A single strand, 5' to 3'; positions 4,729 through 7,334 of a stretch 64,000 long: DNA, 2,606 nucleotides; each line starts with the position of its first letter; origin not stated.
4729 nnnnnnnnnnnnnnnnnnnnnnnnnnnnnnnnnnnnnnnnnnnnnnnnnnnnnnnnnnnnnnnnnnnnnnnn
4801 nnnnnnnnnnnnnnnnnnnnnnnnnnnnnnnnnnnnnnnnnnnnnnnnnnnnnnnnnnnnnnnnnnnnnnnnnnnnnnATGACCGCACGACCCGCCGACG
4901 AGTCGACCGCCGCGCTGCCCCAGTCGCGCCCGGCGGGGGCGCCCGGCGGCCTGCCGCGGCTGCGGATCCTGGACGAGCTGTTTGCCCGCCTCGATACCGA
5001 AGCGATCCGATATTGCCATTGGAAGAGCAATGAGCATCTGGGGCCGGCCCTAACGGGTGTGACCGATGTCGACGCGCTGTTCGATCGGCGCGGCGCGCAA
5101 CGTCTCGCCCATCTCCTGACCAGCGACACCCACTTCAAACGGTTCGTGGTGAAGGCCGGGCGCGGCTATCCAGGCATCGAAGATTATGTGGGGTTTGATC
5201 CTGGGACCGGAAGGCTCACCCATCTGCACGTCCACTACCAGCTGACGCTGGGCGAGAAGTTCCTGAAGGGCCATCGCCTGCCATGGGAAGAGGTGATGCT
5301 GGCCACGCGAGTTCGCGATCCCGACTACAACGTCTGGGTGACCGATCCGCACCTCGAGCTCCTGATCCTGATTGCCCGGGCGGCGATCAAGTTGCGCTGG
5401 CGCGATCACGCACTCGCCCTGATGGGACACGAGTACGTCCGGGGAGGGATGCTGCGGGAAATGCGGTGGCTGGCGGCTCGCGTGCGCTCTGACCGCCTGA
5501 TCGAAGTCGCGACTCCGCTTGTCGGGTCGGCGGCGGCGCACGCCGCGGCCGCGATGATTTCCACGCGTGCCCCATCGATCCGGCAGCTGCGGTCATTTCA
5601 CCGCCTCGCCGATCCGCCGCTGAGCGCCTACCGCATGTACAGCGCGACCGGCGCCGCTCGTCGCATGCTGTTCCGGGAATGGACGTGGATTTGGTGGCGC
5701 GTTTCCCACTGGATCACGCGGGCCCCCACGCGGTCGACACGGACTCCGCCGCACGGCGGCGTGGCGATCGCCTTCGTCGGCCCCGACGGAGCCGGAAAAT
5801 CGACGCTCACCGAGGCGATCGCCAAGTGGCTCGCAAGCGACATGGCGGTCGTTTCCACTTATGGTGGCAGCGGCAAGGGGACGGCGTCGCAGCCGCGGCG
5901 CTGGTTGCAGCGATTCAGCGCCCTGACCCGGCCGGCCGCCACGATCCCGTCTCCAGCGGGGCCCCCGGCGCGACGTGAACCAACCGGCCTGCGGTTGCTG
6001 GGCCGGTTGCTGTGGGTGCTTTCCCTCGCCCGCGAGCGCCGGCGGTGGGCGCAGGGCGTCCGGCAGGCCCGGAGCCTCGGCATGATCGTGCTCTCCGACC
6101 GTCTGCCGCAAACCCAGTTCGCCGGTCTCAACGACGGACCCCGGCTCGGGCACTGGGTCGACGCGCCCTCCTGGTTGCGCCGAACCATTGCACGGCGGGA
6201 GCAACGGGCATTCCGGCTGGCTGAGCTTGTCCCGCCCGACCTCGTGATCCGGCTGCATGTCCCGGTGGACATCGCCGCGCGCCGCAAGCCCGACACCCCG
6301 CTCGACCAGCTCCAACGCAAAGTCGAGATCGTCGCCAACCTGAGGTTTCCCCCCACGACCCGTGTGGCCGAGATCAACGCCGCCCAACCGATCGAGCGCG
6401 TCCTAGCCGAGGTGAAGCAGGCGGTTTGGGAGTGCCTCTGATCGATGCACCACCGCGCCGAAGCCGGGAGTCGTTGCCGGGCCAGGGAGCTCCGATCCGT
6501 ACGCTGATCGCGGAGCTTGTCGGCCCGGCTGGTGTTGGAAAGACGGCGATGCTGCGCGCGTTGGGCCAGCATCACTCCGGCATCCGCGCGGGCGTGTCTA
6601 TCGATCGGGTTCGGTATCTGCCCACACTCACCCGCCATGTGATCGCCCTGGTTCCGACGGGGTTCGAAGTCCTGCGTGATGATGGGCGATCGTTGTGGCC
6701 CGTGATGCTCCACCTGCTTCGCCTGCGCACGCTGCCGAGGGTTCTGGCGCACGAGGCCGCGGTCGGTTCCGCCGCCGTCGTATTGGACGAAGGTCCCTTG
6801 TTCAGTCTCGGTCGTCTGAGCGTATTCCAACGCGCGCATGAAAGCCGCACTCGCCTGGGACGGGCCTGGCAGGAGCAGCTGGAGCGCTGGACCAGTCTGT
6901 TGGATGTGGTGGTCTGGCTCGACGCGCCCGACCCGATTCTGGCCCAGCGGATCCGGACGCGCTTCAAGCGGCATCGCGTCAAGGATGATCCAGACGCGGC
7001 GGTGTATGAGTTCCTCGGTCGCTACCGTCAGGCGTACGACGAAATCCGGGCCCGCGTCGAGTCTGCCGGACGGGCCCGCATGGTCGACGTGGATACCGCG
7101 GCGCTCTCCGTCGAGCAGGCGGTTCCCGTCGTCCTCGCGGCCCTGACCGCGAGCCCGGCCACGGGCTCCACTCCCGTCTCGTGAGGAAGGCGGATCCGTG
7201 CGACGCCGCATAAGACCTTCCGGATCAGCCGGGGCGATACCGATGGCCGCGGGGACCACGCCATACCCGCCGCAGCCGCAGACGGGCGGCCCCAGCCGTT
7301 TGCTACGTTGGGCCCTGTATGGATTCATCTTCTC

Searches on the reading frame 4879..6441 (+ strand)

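Call 26: search_protein_families(library=pfam, proteins=[window:4879-6441:+], max_evalue=0.001)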
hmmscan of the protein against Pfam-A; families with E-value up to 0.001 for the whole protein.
window:4879-6441:+ (520 aa): 0 families

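Call 62: search_protein_families(library=ncbifam, proteins=[window:4879-6441:+], max_evalue=0.001)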
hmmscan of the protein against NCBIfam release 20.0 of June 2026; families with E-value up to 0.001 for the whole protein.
window:4879-6441:+ (520 aa): 1 family
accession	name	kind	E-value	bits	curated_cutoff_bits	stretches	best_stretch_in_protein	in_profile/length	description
TIGR00041.1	DTMP_kinase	equivalog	0.00023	20.9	83.25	0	297-332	7-43/196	dTMP kinase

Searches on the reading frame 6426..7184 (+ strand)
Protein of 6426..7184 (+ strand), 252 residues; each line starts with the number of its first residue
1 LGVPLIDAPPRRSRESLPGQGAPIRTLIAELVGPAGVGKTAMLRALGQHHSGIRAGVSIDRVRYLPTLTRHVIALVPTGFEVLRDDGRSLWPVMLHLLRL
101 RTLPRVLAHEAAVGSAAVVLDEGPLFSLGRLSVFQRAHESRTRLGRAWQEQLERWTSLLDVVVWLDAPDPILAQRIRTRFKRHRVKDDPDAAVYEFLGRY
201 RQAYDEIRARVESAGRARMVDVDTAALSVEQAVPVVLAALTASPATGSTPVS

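Call 26: search_protein_families(library=pfam, proteins=[window:6426-7184:+], max_evalue=0.001)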
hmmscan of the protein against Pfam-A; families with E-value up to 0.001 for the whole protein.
window:6426-7184:+ (252 aa): 2 families
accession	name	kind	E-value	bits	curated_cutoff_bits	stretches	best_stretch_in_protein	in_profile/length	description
PF13238.12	AAA_18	-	5.7e-05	24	29.4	0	31-59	3-28/128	AAA domain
PF13191.12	AAA_16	-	0.00079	20.4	32.6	0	31-74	29-80/167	AAA ATPase domain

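Call 62: search_protein_families(library=ncbifam, proteins=[window:6426-7184:+], max_evalue=0.001)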
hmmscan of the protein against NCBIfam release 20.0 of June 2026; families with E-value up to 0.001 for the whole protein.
window:6426-7184:+ (252 aa): 1 family
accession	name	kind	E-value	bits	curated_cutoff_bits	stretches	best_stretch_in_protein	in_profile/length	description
NF001381.0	PRK00279.1-3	equivalog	0.0002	21.2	187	1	147-236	95-184/188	adenylate kinase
